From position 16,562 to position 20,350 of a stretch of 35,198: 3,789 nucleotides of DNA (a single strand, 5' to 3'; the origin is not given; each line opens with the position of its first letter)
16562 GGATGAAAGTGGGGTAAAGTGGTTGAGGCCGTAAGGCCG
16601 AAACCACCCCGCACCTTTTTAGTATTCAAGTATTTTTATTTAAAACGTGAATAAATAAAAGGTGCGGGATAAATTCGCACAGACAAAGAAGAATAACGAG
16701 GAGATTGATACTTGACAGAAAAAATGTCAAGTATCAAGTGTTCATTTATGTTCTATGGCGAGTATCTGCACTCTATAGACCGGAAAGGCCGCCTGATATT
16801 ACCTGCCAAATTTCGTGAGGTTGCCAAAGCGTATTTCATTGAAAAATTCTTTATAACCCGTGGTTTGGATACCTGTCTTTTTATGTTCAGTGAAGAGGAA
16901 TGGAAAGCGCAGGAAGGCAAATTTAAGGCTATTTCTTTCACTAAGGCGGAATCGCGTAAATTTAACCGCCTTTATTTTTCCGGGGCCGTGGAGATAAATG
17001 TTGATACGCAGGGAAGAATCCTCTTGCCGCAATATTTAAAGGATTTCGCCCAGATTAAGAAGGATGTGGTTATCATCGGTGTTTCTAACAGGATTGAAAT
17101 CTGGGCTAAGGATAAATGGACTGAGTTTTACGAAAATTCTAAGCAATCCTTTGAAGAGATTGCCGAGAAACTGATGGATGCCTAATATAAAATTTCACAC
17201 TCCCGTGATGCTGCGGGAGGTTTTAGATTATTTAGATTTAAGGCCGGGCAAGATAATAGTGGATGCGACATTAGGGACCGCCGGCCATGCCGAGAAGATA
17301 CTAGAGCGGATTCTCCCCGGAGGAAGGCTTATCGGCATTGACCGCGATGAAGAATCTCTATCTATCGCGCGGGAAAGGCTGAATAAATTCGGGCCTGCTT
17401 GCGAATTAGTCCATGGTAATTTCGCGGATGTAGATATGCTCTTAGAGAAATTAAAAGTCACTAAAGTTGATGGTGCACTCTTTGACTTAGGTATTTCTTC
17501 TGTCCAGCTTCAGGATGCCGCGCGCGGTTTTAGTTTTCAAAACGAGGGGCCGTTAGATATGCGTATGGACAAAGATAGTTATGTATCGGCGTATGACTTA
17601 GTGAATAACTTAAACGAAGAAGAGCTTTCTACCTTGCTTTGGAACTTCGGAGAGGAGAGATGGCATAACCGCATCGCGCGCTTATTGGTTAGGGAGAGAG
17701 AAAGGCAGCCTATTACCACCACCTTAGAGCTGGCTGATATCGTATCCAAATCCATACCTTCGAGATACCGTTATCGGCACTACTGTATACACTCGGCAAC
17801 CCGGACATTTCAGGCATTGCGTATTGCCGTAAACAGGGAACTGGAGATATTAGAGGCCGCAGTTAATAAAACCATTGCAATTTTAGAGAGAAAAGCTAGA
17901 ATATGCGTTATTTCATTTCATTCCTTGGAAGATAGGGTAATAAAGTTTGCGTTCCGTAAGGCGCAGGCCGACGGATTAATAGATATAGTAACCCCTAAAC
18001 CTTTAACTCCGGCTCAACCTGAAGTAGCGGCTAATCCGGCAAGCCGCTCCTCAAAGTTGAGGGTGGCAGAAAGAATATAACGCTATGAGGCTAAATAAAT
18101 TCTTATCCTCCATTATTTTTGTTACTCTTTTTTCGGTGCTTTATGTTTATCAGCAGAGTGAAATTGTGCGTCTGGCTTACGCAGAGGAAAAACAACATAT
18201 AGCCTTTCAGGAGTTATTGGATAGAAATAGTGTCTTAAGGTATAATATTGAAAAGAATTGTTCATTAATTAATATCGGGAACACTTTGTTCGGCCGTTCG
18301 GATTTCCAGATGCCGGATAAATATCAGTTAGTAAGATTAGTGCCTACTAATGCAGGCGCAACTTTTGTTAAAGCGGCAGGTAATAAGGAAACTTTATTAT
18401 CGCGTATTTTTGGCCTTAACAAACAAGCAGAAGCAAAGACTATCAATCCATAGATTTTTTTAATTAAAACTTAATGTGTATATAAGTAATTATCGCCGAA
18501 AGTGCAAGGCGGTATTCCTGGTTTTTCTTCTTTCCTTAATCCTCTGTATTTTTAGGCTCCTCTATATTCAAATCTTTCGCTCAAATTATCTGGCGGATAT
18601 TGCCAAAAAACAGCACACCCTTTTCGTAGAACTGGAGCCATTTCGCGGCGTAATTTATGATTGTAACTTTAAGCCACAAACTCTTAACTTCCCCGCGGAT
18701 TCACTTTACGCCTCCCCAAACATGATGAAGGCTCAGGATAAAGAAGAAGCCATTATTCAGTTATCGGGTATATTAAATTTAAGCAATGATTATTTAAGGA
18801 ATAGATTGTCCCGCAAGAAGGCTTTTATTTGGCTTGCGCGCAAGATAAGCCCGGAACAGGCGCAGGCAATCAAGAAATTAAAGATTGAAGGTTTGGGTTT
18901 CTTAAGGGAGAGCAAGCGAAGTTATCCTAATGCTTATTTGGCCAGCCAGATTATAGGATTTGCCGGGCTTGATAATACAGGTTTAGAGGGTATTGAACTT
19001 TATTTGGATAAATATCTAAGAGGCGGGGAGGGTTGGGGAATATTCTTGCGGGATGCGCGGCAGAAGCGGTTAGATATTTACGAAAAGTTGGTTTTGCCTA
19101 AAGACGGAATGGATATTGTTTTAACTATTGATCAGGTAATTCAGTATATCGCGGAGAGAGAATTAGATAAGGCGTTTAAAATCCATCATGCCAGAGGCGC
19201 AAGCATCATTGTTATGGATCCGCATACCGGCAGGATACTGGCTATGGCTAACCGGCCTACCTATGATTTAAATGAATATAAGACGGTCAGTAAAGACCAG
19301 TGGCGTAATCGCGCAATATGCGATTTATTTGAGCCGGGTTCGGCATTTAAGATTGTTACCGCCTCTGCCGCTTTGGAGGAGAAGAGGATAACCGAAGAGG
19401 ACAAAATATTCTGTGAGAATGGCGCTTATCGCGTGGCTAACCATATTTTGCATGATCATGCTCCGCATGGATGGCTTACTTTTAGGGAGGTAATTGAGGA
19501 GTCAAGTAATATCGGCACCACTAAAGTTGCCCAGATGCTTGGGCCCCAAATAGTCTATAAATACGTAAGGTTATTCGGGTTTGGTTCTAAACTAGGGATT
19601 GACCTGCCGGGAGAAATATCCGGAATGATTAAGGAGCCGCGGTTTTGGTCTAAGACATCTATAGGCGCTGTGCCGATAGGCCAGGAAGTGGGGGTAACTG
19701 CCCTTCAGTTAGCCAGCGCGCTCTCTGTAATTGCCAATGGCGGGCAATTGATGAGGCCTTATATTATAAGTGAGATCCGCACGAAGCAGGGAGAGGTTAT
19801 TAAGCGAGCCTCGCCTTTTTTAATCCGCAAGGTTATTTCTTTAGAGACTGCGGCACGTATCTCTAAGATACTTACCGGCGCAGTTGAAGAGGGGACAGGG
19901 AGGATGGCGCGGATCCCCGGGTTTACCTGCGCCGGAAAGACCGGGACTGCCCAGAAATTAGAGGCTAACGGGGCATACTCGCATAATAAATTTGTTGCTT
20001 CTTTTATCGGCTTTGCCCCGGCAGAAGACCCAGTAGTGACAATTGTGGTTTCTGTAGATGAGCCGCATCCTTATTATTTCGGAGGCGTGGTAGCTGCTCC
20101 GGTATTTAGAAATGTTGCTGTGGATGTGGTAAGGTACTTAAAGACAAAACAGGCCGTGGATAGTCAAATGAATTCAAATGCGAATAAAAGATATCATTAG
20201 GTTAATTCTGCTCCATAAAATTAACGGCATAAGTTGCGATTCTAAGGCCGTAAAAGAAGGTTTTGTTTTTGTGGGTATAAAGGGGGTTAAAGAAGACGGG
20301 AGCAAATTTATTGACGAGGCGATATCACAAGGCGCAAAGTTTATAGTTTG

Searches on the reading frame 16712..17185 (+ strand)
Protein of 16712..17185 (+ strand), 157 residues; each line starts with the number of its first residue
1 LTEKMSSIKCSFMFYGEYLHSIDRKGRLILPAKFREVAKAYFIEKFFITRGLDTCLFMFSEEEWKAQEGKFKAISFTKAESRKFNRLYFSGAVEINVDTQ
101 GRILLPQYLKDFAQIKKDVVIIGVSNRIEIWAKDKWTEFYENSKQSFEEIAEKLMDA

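Call 83: search_protein_families(library=pfam, proteins=[window:16712-17185:+], max_evalue=0.00001)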
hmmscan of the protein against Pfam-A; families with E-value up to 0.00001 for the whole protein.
window:16712-17185:+ (157 aa): 1 family
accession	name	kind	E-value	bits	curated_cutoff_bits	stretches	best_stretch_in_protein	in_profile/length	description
PF02381.23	MraZ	-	2.7e-40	136.6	23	2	89-156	2-70/72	MraZ protein, putative antitoxin-like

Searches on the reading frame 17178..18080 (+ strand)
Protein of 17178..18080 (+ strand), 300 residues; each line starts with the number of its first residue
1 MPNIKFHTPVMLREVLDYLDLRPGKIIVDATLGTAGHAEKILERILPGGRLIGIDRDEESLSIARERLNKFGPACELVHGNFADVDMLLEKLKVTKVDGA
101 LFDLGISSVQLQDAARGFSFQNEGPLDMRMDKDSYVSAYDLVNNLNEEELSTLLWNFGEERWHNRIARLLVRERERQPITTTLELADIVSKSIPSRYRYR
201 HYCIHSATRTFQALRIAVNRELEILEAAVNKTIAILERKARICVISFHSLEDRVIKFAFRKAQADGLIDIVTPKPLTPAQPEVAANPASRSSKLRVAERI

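Call 83: search_protein_families(library=pfam, proteins=[window:17178-18080:+], max_evalue=0.00001)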
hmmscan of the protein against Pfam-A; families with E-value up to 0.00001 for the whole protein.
window:17178-18080:+ (300 aa): 2 families
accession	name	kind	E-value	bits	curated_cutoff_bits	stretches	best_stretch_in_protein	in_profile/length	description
PF01795.25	Methyltransf_5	-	1.8e-102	343.4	27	1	6-300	3-309/309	MraW methylase family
PF13649.12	Methyltransf_25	-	6.9e-06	27.1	27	0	27-88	1-61/97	Methyltransferase domain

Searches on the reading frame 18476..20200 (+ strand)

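Call 83: search_protein_families(library=pfam, proteins=[window:18476-20200:+], max_evalue=0.00001)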
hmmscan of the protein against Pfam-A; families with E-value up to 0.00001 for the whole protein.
window:18476-20200:+ (574 aa): 2 families
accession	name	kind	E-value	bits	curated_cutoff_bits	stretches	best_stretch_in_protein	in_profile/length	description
PF00905.27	Transpeptidase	-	4.5e-78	262.9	22.1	1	243-547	2-297/299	Penicillin binding protein transpeptidase domain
PF03717.20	PBP_dimer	-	1.2e-17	65.3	24.4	1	54-198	3-175/180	Penicillin-binding Protein dimerisation domain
